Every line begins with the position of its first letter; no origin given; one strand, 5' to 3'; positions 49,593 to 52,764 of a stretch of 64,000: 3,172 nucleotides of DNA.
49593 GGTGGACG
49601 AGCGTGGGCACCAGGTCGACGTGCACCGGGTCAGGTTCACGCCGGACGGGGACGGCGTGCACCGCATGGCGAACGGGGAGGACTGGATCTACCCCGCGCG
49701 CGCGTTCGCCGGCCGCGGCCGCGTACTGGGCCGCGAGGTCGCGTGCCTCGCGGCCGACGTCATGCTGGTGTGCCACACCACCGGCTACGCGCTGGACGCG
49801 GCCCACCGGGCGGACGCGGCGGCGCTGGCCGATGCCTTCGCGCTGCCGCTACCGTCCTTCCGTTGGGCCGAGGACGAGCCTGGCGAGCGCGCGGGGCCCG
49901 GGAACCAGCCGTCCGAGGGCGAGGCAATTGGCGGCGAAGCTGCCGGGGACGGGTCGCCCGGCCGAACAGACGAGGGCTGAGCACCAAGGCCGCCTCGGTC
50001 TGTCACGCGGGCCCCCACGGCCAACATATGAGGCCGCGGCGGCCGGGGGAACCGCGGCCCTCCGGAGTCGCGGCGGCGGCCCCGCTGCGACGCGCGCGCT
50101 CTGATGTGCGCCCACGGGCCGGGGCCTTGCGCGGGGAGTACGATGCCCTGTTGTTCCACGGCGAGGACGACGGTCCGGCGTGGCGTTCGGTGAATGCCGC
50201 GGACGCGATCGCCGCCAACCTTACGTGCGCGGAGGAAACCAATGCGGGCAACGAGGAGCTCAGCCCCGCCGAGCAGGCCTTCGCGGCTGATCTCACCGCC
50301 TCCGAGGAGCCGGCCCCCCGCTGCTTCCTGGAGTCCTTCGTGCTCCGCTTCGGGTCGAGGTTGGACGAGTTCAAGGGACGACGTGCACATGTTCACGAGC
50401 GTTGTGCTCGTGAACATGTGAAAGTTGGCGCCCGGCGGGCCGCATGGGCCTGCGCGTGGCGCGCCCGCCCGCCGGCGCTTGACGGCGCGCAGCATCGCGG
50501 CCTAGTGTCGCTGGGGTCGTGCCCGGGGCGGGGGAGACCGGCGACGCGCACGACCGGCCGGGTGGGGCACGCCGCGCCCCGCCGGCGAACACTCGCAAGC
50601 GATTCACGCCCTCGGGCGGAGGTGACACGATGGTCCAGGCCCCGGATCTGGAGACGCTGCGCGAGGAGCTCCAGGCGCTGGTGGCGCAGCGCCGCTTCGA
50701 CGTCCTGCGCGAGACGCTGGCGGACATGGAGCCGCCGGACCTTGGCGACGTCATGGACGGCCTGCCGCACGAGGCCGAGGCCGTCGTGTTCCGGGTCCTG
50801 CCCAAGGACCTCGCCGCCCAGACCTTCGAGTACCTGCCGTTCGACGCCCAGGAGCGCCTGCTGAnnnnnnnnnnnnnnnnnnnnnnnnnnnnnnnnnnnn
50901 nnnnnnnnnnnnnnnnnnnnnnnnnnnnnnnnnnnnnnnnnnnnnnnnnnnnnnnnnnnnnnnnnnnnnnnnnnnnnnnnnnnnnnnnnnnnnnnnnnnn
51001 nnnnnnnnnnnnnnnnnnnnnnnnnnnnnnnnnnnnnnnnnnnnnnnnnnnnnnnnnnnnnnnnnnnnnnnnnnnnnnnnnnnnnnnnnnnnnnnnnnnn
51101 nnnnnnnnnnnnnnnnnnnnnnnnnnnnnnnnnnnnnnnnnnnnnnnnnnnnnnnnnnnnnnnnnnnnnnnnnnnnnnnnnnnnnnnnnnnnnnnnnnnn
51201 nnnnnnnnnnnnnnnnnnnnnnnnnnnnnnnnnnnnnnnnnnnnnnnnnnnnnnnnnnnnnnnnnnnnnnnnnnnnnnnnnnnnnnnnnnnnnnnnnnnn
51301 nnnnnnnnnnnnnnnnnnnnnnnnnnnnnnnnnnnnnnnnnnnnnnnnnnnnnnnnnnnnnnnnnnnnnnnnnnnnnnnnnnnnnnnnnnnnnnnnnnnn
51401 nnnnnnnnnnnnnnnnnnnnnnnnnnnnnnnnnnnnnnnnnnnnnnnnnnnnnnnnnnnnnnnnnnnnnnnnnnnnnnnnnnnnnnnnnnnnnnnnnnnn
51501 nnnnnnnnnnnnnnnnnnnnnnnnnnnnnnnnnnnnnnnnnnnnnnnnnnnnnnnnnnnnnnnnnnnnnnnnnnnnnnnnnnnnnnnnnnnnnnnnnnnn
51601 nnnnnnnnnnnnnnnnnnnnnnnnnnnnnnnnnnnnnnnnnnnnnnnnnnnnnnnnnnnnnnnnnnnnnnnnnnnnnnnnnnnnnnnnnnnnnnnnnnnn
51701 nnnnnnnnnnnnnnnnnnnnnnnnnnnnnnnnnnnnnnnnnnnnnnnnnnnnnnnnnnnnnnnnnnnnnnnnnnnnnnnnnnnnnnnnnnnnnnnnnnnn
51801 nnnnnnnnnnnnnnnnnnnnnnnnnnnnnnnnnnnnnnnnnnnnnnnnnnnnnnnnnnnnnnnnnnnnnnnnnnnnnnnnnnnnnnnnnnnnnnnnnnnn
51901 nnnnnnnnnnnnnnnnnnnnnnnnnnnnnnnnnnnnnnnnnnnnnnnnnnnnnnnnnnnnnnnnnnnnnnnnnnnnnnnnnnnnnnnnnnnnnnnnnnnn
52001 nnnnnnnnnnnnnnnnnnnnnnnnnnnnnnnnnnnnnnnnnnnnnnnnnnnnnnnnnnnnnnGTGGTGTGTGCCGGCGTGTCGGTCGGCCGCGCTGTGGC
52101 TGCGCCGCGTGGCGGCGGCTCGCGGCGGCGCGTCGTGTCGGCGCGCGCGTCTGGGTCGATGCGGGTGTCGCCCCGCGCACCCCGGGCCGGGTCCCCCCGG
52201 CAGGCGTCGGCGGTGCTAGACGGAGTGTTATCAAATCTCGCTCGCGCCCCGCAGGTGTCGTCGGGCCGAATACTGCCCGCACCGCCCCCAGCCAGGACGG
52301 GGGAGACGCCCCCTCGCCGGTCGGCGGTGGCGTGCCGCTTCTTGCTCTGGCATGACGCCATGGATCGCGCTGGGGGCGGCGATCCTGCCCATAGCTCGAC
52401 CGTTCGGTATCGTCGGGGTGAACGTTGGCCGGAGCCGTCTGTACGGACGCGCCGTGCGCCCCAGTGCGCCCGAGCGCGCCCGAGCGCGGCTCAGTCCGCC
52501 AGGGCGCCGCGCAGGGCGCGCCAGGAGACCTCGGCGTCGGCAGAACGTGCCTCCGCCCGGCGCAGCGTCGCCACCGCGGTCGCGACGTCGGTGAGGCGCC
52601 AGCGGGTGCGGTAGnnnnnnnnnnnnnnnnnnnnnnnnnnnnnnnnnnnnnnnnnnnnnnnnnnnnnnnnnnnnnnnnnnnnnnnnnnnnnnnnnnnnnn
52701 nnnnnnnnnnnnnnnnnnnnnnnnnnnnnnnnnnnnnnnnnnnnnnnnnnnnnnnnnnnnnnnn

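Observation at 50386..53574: Two related long palindromes bracket the mgtE-APH segment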

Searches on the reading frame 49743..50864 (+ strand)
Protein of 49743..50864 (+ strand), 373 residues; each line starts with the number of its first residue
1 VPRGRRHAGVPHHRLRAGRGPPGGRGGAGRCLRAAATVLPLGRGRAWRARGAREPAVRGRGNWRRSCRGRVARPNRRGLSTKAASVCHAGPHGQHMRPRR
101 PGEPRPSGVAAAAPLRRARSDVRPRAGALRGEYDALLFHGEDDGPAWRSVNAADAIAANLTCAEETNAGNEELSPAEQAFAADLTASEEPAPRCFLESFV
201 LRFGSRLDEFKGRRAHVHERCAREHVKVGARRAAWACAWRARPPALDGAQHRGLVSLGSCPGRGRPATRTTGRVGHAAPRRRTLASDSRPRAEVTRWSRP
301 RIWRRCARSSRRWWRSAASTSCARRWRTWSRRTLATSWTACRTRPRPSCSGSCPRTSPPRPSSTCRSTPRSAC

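Call 9: search_protein_families(library=pfam, proteins=[window:49743-50864:+], max_evalue=0.01)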
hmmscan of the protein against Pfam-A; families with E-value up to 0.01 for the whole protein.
window:49743-50864:+ (373 aa): 1 family
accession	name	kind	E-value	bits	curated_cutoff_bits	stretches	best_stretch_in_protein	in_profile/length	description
PF12917.13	YfbR-like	-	7.3e-10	39.3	25.9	1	129-201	108-180/182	5'-deoxynucleotidase YfbR-like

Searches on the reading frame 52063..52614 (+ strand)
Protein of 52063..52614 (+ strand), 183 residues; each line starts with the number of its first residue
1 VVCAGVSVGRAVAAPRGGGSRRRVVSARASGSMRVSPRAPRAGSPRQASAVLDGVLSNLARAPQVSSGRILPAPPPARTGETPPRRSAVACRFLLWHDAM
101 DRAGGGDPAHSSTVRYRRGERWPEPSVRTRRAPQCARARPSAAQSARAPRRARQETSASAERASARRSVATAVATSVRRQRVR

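Call 79: search_protein_families(library=pfam, proteins=[window:52063-52614:+], max_evalue=0.01)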
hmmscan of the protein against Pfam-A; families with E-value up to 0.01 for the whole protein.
window:52063-52614:+ (183 aa): 0 families
